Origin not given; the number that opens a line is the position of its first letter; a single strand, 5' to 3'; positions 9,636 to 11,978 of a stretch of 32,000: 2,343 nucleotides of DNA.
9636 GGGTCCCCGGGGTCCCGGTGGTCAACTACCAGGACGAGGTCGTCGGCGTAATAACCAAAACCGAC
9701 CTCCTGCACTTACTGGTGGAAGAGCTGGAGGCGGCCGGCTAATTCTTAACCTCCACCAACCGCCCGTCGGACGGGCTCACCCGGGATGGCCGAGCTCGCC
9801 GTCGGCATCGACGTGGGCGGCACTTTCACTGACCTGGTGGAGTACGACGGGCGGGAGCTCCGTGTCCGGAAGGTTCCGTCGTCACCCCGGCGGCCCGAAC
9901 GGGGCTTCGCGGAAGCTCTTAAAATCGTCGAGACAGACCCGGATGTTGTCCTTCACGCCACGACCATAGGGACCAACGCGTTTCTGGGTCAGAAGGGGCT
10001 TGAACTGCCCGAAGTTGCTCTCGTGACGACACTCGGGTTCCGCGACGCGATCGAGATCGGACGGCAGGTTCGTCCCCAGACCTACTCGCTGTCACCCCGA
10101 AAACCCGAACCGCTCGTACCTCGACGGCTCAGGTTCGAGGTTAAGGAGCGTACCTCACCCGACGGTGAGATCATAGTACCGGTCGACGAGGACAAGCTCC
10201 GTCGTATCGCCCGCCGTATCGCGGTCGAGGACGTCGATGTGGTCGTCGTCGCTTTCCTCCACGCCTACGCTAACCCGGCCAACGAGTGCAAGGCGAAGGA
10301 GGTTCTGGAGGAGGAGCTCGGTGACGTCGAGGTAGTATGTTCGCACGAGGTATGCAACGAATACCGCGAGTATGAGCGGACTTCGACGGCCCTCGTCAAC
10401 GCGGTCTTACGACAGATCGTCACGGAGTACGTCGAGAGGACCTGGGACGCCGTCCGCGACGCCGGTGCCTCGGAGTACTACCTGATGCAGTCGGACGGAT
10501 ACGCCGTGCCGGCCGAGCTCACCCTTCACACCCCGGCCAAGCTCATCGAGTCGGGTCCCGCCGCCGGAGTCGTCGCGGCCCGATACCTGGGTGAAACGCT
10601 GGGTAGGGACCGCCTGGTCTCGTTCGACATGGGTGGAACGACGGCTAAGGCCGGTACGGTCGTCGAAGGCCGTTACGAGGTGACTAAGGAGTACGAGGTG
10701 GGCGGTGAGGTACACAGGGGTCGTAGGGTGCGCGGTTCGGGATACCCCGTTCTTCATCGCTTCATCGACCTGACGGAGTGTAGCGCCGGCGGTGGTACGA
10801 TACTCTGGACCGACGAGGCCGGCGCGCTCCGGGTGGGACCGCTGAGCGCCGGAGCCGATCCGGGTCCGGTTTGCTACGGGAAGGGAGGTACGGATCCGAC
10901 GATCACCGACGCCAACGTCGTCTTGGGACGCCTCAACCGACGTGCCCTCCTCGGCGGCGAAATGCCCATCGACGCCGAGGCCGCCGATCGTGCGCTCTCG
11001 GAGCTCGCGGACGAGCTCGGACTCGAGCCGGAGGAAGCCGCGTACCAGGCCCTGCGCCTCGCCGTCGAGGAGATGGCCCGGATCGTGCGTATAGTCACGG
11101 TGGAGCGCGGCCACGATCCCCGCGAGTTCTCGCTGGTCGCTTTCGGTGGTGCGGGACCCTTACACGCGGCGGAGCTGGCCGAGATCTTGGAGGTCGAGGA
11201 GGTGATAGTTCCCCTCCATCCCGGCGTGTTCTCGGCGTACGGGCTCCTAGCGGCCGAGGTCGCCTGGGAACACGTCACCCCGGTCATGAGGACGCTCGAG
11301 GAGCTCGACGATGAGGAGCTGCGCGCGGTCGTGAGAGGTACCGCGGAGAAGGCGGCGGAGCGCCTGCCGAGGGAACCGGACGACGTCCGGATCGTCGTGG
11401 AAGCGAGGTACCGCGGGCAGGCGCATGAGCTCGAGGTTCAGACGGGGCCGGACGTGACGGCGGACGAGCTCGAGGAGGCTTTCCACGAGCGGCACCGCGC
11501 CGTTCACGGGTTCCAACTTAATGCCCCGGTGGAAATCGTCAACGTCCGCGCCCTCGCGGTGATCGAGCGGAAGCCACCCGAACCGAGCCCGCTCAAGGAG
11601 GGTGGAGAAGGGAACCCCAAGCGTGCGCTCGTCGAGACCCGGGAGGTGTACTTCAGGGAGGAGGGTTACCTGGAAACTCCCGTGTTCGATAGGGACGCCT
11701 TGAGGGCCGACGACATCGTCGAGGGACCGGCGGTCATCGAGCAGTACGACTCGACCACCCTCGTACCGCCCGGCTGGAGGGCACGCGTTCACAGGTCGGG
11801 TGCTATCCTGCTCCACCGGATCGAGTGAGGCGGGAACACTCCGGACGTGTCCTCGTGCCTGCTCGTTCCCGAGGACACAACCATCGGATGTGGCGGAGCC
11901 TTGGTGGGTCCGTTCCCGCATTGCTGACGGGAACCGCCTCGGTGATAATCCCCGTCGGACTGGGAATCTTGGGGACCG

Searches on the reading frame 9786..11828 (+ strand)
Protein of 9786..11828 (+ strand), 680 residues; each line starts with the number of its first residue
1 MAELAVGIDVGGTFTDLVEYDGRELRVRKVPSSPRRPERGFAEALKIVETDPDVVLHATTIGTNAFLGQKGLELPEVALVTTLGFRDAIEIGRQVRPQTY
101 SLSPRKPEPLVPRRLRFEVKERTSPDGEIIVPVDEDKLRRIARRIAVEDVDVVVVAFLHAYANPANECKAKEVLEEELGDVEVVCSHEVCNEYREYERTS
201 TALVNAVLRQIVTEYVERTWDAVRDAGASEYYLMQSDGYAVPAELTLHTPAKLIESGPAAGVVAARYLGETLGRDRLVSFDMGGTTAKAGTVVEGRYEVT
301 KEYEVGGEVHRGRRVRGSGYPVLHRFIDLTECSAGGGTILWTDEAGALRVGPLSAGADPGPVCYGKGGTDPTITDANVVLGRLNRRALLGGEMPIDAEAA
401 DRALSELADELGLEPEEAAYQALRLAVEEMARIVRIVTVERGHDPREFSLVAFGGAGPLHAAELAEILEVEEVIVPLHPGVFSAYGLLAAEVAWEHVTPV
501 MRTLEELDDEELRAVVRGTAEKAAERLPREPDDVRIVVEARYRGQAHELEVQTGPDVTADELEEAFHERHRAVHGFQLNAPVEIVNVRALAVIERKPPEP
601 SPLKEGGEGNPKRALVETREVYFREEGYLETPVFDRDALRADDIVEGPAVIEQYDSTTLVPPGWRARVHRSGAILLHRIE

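Call 9: search_protein_families(library=pfam, proteins=[window:9786-11828:+], max_evalue=0.001)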
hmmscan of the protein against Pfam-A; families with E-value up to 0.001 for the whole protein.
window:9786-11828:+ (680 aa): 3 families
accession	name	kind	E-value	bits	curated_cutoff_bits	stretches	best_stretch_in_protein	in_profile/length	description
PF01968.24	Hydantoinase_A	-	4.6e-106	354.7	22.9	1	198-495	1-290/291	Hydantoinase/oxoprolinase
PF05378.19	Hydant_A_N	-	1.3e-51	175.2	25.2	1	6-177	2-175/176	Hydantoinase/oxoprolinase N-terminal region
PF19278.4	Hydant_A_C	-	5.4e-11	42.7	21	1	525-669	32-183/193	Hydantoinase/oxoprolinase C-terminal domain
